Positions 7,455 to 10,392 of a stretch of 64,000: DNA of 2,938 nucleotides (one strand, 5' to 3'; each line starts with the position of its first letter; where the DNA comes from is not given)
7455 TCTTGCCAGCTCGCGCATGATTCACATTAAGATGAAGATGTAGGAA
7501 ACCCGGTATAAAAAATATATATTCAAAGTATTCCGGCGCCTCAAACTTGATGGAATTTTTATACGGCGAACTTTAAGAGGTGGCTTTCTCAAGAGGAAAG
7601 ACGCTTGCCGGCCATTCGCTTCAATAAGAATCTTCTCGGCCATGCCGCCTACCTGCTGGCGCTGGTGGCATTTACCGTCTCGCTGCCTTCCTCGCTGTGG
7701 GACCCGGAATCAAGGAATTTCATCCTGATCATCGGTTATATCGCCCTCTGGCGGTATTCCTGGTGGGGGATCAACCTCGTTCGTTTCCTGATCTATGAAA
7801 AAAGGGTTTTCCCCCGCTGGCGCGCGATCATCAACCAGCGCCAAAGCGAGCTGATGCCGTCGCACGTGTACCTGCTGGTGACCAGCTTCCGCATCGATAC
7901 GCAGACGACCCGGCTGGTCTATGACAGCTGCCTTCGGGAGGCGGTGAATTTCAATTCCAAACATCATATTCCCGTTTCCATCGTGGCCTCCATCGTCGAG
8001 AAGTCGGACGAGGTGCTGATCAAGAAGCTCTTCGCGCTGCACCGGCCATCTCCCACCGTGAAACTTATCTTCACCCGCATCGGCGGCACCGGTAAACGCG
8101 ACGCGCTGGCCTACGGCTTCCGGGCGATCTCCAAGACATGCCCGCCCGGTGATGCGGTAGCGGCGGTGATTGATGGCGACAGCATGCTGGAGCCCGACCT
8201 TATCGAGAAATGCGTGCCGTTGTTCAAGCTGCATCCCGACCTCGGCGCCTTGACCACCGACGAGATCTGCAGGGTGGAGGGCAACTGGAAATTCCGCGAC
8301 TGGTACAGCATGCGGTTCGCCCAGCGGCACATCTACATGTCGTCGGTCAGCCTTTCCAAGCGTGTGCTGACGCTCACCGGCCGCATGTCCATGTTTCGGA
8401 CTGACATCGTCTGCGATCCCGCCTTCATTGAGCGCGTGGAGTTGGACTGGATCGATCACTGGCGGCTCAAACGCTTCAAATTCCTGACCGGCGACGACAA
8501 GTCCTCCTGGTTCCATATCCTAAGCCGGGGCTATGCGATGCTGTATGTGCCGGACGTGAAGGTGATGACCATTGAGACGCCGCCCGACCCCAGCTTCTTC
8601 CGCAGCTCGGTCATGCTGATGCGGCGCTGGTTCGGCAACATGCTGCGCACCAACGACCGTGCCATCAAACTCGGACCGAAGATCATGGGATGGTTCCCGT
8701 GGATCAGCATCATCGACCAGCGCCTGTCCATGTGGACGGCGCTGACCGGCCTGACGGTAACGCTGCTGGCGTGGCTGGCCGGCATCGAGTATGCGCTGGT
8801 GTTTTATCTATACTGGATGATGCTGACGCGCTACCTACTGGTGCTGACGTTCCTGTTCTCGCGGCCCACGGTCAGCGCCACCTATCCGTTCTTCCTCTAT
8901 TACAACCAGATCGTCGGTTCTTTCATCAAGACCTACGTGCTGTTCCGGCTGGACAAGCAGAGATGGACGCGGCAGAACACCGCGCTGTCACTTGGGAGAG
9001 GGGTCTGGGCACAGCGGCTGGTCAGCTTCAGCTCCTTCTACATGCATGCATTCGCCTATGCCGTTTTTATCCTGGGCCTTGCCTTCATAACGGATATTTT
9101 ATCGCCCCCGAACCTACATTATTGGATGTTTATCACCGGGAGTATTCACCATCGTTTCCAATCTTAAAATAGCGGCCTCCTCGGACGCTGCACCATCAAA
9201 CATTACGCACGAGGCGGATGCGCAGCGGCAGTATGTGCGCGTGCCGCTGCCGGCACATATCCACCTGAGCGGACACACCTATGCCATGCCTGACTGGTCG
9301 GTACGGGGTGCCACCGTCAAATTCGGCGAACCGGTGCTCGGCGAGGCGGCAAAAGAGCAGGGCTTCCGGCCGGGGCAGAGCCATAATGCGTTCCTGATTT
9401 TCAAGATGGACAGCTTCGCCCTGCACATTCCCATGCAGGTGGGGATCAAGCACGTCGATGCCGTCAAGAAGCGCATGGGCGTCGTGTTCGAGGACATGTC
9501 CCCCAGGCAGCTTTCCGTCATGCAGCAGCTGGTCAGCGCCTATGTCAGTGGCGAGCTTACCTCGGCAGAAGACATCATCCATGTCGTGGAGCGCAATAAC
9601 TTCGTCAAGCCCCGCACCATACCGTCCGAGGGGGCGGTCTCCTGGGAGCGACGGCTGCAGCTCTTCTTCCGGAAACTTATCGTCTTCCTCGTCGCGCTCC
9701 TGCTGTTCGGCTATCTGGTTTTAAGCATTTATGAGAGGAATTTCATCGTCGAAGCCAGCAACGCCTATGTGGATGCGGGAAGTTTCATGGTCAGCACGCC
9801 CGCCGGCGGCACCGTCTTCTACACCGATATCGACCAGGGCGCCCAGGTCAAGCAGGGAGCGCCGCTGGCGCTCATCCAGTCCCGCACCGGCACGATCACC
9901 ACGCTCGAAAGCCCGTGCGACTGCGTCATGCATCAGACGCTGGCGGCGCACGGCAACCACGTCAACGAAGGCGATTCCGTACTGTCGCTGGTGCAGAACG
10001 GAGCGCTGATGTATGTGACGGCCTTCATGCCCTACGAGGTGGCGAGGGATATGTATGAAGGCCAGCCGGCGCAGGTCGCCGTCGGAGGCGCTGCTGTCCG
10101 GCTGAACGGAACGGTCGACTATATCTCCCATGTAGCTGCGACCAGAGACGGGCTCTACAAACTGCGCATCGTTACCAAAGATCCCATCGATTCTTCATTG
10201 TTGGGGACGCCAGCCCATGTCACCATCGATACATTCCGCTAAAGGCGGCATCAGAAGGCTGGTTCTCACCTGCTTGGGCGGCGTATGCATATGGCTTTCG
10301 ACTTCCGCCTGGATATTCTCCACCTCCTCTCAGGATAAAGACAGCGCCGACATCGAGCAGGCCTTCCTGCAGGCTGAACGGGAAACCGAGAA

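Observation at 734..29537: Self-contained, rearranged alginate-type locus with extracellular remodelling enzymes and its own T1SS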

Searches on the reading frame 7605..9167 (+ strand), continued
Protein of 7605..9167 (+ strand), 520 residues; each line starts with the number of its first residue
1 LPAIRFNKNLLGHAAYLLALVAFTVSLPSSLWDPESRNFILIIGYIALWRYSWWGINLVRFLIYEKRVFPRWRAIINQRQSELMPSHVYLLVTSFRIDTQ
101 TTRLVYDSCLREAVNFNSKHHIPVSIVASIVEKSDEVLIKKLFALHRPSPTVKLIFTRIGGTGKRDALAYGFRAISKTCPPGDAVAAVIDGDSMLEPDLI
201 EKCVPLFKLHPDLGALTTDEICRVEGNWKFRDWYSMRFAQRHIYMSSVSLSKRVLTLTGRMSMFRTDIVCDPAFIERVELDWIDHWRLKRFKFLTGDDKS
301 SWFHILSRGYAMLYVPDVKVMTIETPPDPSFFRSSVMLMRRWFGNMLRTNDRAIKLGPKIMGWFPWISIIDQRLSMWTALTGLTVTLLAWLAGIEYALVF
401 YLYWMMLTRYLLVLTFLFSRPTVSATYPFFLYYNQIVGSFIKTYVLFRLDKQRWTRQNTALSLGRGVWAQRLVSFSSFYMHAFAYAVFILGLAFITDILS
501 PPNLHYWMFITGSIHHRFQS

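Call 88: search_dna_similar(query=window:7605-9167:+, collection=plasmids, mode=protein, max_rows=25)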
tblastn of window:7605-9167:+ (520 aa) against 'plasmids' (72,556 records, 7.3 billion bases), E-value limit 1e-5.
Records with a match: 14; places in all: 17; records where one place covers at least 80% of the query: 14.
Best place of each record, by identity: <60% 14.
By first word of the organism name: Rhizobium 9; Loktanella 2; Tateyamaria 1; Salipiger 1; Jannaschia 1.
By predicted mobility (MOB-suite, as given by PLSDB): non-mobilizable 14.
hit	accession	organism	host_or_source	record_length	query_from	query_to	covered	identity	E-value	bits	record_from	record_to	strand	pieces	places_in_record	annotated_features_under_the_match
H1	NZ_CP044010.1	Rhizobium sp. BG6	Prosopis cineraria,pure bacterial ...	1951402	4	503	96%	48.9%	6e-135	438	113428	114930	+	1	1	none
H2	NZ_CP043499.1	Rhizobium grahamii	Prosopis cineraria,pure bacterial ...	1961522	4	503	96%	48.9%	6e-135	438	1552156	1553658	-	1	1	none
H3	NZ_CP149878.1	Rhizobium sp. T1473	Medicago sativa,Cell Culture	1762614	4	503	96%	48.1%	2e-136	443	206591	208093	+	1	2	none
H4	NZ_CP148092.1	Rhizobium sp. T1470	Medicago sativa,cell culture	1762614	4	503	96%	48.1%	2e-136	443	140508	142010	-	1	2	none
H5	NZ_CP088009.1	Rhizobium sp. T136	Melilotus albus,Cell culture,root nodule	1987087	4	503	96%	48.1%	2e-136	443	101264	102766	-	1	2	none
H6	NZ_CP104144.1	Rhizobium sullae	Sulla coronaria,cell culture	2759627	9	474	90%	49.8%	9e-135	438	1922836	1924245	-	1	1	record has no annotation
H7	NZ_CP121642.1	Rhizobium sp. CC1099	Onobrychis viciifolia,cell culture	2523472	9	474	90%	49.4%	4e-130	424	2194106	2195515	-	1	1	none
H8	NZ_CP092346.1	Rhizobium gallicum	Phaseolus vulgaris,Cell culture,nodule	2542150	9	474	90%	49.4%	4e-130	424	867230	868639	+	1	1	none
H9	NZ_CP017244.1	Rhizobium etli 8C-3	Phaseolus vulgaris,cell culture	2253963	9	474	90%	48.1%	3e-127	416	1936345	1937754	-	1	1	record has no annotation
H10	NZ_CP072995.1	Loktanella salsilacus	-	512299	9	492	93%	45.3%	1e-119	394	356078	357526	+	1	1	glycosyltransferase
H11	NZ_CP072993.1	Loktanella salsilacus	-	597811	9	492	93%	45.1%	7e-120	395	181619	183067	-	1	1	glycosyltransferase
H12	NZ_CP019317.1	Tateyamaria omphalii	Single cell,seawater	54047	11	498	94%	41.4%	1e-107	360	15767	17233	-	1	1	glycosyltransferase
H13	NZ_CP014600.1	Salipiger sp. CCB-MM3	mangrove soil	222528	40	499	88%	42.8%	9e-106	354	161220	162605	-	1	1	glycosyltransferase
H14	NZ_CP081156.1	Jannaschia sp. M317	-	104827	11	484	91%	38.9%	2e-98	333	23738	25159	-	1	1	glycosyltransferase family 2 protein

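Call 89: get_annotated_region(hit=H10, flank=14000)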
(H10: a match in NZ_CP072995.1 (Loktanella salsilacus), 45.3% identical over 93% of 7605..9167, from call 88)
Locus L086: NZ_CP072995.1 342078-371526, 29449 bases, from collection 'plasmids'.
description: Loktanella salsilacus strain 1A07899 plasmid plas1, complete sequence
organism: Loktanella salsilacus (NCBI taxid 195913)
taxonomy: Bacteria; Pseudomonadota; Alphaproteobacteria; Rhodobacterales; Roseobacteraceae; Loktanella; Loktanella salsilacus
host: -; source: -; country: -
typing (MOB-suite, as given by PLSDB): non-mobilizable
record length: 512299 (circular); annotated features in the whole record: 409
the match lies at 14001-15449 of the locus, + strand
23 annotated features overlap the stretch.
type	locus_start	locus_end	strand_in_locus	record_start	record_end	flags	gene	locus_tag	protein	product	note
CDS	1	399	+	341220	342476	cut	pepT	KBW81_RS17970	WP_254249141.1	peptidase T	GO:0006508 - proteolysis [Evidence IEA]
CDS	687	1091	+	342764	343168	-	yidD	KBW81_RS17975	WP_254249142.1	membrane protein insertion efficiency factor YidD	-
CDS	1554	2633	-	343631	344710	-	-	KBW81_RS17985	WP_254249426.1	AGE family epimerase/isomerase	-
CDS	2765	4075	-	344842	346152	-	-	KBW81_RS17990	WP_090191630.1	TRAP transporter large permease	GO:0008643 - carbohydrate transport [Evidence IEA]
CDS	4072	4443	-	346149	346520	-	-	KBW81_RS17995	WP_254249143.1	TRAP transporter small permease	GO:0015740 - C4-dicarboxylate transport [Evidence IEA]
CDS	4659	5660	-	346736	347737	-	-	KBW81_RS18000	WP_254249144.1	TRAP transporter substrate-binding protein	-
CDS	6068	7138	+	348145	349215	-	-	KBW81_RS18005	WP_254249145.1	Gfo/Idh/MocA family oxidoreductase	-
CDS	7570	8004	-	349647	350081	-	-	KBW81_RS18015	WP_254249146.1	DUF6789 family protein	-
CDS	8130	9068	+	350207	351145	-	-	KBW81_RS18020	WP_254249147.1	LysR family transcriptional regulator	-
CDS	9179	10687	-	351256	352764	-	-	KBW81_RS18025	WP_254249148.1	sterol desaturase family protein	GO:0008610 - lipid biosynthetic process [Evidence IEA]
CDS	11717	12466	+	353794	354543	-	-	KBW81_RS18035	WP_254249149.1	response regulator transcription factor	GO:0000160 - phosphorelay signal transduction system [Evidence IEA]; GO:0006355 - regulation of DNA-templated ...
CDS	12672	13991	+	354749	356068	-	-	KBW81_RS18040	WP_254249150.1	nucleotide sugar dehydrogenase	GO:0000271 - polysaccharide biosynthetic process [Evidence IEA]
CDS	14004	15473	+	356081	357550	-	-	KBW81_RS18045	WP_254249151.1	glycosyltransferase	-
CDS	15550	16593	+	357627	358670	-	-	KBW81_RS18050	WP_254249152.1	hypothetical protein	-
CDS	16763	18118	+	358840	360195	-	-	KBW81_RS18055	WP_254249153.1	sugar phosphate nucleotidyltransferase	GO:0009058 - biosynthetic process [Evidence IEA]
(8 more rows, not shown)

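Call 94: search_protein_families(library=pfam, proteins=[L002:161-1231:-, L002:1283-2413:-, L002:2571-3737:-, L002:14822-17278:+], max_evalue=0.01)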
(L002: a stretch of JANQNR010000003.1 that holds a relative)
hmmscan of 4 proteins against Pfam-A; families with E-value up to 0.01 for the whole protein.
L002:161-1231:- (356 aa): 14 families
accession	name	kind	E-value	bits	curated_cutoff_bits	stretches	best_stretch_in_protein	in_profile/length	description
PF10609.15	ParA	-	9.4e-83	277.8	27.1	1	106-336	2-224/246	NUBPL iron-transfer P-loop NTPase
PF01883.24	FeS_assembly_P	-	1.8e-13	51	23.5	1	5-73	1-68/73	Iron-sulfur cluster assembly protein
PF01656.29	CbiA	-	9e-12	45.5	25.4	1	110-152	1-43/125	CobQ/CobB/MinD/ParA nucleotide binding domain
PF13614.12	AAA_31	-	1.8e-09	38.2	27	1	108-146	2-40/177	AAA domain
PF02374.21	ArsA_ATPase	-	1.1e-06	28.6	24.3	1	112-145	5-38/305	Anion-transporting ATPase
PF09140.17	MipZ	-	4.2e-06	26.7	20.7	1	109-148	2-41/262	ATPase MipZ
PF00142.24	Fer4_NifH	-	0.0002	21.4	25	1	110-145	3-37/271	4Fe-4S iron sulfur cluster binding proteins, NifH/frxC family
PF06564.18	CBP_BcsQ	-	0.00042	20.4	21.3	1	110-144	4-38/234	Cellulose biosynthesis protein BcsQ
PF16575.11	CLP1_P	-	0.00052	20.3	26.6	1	115-158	1-46/188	mRNA cleavage and polyadenylation factor CLP1 P-loop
PF13481.12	AAA_25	-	0.00052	20.1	27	1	108-139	33-63/195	AAA domain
PF03308.22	MeaB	-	0.0016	17.9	23.1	1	114-145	39-70/273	Methylmalonyl Co-A mutase-associated GTPase MeaB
PF07015.17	VirC1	-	0.0036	17.1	24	1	109-145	3-39/231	VirC1 protein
PF25199.1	nSTAND_NTPase5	-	0.0066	16.7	34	0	108-146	41-80/145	Novel STAND NTPase 5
PF00448.28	SRP54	-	0.0086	16.2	22.7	0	113-147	6-40/196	SRP54-type protein, GTPase domain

L002:1283-2413:- (376 aa): 8 families
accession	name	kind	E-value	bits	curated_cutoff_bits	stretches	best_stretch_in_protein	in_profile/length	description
PF02463.25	SMC_N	-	4.1e-16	59.5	40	1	6-361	2-208/220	RecF/RecN/SMC N terminal domain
PF13304.12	AAA_21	-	1.6e-09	38.7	27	2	29-76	2-63/304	AAA domain, putative AbiEii toxin, Type IV TA system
PF13476.12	AAA_23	-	3.9e-08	34.6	27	1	8-53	1-46/201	AAA domain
PF13175.12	AAA_15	-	1.4e-07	32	32.1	1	6-51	3-48/374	AAA ATPase domain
PF13191.12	AAA_16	-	0.00049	21.1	32.6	0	27-47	25-45/167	AAA ATPase domain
PF13604.12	AAA_30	-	0.0014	18.8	27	0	26-49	18-41/191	AAA domain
PF00005.33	ABC_tran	-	0.0025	18.9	25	0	28-50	13-35/137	ABC transporter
PF13558.12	SbcC_Walker_B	-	0.0047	17.6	27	1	283-339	29-89/90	SbcC/RAD50-like, Walker B motif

L002:2571-3737:- (388 aa): 3 families
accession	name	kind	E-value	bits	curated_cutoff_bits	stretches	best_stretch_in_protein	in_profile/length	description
PF00712.24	DNA_pol3_beta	-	2.7e-40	137.7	24.4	1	18-135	3-119/120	DNA polymerase III beta subunit, N-terminal domain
PF02767.21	DNA_pol3_beta_2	-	7.1e-38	129.9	27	2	147-264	3-116/116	DNA polymerase III beta subunit, central domain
PF02768.20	DNA_pol3_beta_3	-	1.5e-34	118.8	27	1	267-387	2-121/121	DNA polymerase III beta subunit, C-terminal domain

L002:14822-17278:+ (818 aa): 5 families
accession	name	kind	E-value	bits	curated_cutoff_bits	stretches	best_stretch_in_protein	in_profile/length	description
PF08238.18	Sel1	-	5.6e-17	62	30.7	2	522-555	3-36/36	Sel1 repeat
PF13431.12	TPR_17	-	0.00024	21.6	24.4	0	554-576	11-33/34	Tetratricopeptide repeat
PF23310.1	TPR_27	-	0.0013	18.8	27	0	734-798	24-89/110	Plant tetratrico peptide repeats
PF13174.12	TPR_6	-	0.0016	19.4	26.3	0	557-581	1-25/33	Tetratricopeptide repeat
PF13181.12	TPR_8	-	0.0033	17.9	25.7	0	161-188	1-28/34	Tetratricopeptide repeat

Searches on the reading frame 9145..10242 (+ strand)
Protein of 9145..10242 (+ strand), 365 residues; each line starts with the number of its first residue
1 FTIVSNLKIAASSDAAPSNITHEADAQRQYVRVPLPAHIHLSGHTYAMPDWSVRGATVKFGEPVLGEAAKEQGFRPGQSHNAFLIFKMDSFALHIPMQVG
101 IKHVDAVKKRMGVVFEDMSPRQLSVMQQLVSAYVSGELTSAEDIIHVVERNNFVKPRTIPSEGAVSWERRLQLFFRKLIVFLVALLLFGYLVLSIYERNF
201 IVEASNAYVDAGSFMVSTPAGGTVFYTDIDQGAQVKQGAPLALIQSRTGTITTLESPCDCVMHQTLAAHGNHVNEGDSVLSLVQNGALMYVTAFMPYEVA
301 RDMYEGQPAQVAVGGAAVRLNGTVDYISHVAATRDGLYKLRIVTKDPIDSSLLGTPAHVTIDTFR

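Call 3: search_protein_families(library=pfam, proteins=[window:9235-10242:+])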
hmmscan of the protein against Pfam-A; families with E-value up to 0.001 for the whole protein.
window:9235-10242:+ (335 aa): 3 families
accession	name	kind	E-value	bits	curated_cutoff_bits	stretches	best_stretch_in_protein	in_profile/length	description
PF13437.12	HlyD_3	-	3.3e-14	53.9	22.2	1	223-317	1-96/106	HlyD family secretion protein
PF09891.15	DUF2118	-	9.9e-06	26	20.5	1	169-232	60-128/149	Uncharacterized protein conserved in archaea (DUF2118)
PF16576.10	HlyD_D23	-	2.5e-05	24.1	30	0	221-316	108-203/214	Barrel-sandwich domain of CusB or HlyD membrane-fusion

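Call 5: search_protein_families(library=ncbifam, proteins=[window:9235-10242:+], max_evalue=0.01)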
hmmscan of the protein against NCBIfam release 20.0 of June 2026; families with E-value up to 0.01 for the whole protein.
window:9235-10242:+ (335 aa): 6 families
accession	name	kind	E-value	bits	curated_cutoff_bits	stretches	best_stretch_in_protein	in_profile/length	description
TIGR00998.1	8a0101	subfamily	5.4e-08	32.1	390.8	2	148-216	4-75/334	EmrA/EmrK family multidrug efflux transporter periplasmic adaptor subunit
TIGR00999.1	8a0102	subfamily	9.9e-07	28.1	319.3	1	219-319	90-189/271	CzcB/NccB family metal efflux transporter periplasmic adaptor subunit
TIGR01730.1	RND_mfp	subfamily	6.5e-06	25.3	94.9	1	222-332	135-245/322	efflux RND transporter periplasmic adaptor subunit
NF004173.0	PRK05641.1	equivalog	0.0015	19.1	199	1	174-251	75-151/153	putative acetyl-CoA carboxylase biotin carboxyl carrier protein subunit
TIGR02712.1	urea_carbox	equivalog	0.0021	15.8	1303.85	1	174-252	1123-1200/1201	urea carboxylase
NF007850.1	PRK10559.1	equivalog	0.0024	17.1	400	1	222-299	148-224/303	p-hydroxybenzoic acid efflux pump subunit AaeA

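Call 16: search_solved_structures(query=window:9235-10242:+, max_evalue=1, show_alignments=2)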
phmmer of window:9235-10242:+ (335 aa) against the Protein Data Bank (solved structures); distinct sequences matched with E-value up to 1: 5.
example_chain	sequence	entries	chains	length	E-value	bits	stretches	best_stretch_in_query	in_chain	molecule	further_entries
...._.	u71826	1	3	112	8.9e-08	34.7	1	39-108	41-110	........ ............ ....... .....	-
4xrn_A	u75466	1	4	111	1e-07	34.5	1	39-107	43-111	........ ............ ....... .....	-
4rt1_A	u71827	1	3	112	6.1e-07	32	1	39-108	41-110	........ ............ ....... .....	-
3d4r_A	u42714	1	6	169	0.0031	19.8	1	160-229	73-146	Domain of Unknown Function from the Pfam-B_34464 Family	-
1z6h_A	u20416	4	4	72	0.17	14.1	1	186-253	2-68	Biotin/Lipoyl Attachment Protein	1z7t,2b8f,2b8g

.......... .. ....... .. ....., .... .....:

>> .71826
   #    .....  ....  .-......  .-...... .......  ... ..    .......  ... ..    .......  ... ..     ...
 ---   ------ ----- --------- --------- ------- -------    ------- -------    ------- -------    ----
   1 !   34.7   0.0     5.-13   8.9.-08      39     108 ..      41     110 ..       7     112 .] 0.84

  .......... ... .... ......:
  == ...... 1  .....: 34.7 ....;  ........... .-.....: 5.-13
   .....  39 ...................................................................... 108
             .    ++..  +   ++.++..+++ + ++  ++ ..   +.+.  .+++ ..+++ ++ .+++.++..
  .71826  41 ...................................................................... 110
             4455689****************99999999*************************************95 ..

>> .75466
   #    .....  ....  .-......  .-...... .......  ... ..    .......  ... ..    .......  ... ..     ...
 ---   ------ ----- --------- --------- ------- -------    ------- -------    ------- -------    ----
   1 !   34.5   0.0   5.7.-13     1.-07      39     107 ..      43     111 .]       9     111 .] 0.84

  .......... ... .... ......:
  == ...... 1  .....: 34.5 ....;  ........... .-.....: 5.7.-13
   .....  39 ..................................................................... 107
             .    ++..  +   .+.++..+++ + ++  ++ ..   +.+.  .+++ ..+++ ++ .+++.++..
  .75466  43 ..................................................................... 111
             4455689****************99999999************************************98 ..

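Call 94: search_protein_families(library=pfam, proteins=[window:9145-10242:+], max_evalue=0.01)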
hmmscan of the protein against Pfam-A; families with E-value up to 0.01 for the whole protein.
window:9145-10242:+ (365 aa): 4 families
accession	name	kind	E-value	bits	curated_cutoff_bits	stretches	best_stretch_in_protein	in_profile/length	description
PF13437.12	HlyD_3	-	3.6e-14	53.8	22.2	1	253-347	1-96/106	HlyD family secretion protein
PF09891.15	DUF2118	-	1.2e-05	25.7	20.5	1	200-262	61-128/149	Uncharacterized protein conserved in archaea (DUF2118)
PF16576.10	HlyD_D23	-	3.2e-05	23.8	30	0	251-346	108-203/214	Barrel-sandwich domain of CusB or HlyD membrane-fusion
PF07238.19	PilZ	-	0.0049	17.6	22.5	0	27-130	2-100/102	PilZ domain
